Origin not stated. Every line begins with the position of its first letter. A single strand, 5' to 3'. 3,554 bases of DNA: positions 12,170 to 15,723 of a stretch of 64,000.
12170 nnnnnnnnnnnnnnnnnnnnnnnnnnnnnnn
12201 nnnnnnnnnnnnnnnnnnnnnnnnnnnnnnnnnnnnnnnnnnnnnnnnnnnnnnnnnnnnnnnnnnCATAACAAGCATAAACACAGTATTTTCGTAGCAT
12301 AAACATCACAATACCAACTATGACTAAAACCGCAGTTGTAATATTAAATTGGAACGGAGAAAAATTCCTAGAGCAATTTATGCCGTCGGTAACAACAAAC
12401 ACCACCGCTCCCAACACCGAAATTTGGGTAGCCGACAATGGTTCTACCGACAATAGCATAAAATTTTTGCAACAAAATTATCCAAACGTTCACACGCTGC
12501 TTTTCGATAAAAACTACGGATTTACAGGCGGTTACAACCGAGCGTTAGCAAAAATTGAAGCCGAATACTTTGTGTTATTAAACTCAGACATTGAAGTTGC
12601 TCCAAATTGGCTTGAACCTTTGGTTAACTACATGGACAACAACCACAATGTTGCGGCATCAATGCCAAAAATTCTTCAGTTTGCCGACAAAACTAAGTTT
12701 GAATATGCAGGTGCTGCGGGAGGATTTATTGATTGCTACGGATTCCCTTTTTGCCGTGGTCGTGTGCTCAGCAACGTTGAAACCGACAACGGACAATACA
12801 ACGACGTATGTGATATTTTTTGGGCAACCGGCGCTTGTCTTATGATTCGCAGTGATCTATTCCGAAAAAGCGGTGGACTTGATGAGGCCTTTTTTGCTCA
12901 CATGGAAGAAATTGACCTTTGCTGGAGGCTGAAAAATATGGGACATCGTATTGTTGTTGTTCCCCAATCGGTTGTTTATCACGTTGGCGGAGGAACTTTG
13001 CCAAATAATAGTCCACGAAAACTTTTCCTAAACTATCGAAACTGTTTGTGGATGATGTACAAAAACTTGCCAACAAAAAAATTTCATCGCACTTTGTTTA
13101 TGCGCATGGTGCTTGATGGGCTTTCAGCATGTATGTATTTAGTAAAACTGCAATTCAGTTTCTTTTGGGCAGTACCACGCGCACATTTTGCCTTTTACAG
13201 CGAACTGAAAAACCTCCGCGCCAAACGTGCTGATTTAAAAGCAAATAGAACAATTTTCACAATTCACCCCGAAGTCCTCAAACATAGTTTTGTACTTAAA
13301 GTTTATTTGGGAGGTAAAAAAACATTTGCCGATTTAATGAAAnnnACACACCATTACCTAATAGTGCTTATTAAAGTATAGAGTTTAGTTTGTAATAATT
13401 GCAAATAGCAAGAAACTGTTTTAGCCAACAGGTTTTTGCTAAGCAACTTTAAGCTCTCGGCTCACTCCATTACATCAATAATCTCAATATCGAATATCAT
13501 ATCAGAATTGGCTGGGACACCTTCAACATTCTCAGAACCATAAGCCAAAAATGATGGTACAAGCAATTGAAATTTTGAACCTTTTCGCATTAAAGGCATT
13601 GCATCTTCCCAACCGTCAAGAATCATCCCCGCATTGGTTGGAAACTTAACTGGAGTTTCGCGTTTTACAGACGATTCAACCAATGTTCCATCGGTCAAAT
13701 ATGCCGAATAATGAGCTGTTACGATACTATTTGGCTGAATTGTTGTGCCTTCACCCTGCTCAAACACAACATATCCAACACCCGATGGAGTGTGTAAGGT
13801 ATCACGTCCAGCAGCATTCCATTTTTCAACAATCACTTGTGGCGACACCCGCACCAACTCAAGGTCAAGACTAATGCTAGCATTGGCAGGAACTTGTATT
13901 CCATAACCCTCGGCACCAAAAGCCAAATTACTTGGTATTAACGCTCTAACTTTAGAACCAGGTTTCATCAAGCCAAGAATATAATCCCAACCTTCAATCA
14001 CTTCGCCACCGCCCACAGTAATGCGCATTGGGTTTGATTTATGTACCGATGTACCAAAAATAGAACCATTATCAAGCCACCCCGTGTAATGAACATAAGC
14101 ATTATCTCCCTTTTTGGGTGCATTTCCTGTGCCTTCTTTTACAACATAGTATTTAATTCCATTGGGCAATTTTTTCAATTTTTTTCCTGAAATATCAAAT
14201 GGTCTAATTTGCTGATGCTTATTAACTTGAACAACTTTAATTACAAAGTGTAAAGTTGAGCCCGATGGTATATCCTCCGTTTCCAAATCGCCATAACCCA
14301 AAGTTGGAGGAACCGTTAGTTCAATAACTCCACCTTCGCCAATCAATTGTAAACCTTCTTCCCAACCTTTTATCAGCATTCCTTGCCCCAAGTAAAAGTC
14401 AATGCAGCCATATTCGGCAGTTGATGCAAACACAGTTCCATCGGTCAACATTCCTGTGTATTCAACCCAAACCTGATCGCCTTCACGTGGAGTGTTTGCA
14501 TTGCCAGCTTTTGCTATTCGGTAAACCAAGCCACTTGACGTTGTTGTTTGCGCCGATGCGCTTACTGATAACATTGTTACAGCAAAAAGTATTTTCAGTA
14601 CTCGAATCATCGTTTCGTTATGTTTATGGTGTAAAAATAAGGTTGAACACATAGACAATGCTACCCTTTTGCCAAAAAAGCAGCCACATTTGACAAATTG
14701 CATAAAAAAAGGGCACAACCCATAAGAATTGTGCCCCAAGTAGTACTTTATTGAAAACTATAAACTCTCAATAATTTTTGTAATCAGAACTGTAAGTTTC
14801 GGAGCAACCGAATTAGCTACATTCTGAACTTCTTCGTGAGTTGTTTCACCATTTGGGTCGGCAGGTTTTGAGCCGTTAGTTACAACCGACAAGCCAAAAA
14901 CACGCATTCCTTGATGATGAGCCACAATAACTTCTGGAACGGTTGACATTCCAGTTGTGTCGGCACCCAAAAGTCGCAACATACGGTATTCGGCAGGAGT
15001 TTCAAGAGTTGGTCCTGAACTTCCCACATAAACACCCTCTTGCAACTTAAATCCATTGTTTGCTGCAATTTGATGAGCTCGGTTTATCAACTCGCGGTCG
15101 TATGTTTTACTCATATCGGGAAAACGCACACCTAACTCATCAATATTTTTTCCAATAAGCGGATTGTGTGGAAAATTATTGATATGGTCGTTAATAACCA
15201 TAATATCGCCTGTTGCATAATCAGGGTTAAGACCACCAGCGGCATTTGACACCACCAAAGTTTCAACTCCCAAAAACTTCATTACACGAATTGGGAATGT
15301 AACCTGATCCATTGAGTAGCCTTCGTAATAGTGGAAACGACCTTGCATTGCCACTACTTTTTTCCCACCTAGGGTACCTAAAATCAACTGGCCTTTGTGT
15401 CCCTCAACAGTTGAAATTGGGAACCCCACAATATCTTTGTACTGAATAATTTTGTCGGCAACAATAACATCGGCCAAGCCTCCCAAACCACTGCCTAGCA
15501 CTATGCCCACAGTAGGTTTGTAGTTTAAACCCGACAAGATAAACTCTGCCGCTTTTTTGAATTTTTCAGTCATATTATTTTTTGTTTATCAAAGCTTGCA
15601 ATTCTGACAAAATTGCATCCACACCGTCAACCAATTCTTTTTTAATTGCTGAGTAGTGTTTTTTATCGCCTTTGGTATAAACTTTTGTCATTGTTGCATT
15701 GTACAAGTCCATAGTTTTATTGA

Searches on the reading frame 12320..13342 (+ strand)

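Call 73: search_protein_families(library=pfam, proteins=[window:12320-13342:+], max_evalue=0.001)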
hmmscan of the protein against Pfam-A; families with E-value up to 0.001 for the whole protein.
window:12320-13342:+ (341 aa): 3 families
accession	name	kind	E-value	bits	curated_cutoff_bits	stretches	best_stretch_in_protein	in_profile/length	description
PF00535.33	Glycos_transf_2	-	7.1e-23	81.8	23.3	1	6-182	2-165/168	Glycosyl transferase family 2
PF13641.12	Glyco_tranf_2_3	-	5.4e-11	43.4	27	1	4-231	3-213/230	Glycosyltransferase like family 2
PF10111.15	Glyco_tranf_2_2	-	7.1e-08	32.7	27.3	1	29-229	26-224/276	Glycosyltransferase like family 2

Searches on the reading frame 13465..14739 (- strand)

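Call 73: search_protein_families(library=pfam, proteins=[window:13465-14739:-], max_evalue=0.001)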
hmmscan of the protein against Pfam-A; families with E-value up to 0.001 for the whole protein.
window:13465-14739:- (425 aa): 1 family
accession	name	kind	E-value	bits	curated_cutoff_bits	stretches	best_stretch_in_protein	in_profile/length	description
PF00254.34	FKBP_C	-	3e-71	236.2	21.1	3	333-420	4-93/94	FKBP-type peptidyl-prolyl cis-trans isomerase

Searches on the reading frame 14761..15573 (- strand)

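Call 73: search_protein_families(library=pfam, proteins=[window:14761-15573:-], max_evalue=0.001)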
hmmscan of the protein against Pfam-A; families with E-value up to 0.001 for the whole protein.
window:14761-15573:- (271 aa): 1 family
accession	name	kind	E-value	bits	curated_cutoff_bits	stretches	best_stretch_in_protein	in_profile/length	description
PF01048.26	PNP_UDP_1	-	1.9e-53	181.7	25.1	1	21-269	1-233/233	Phosphorylase superfamily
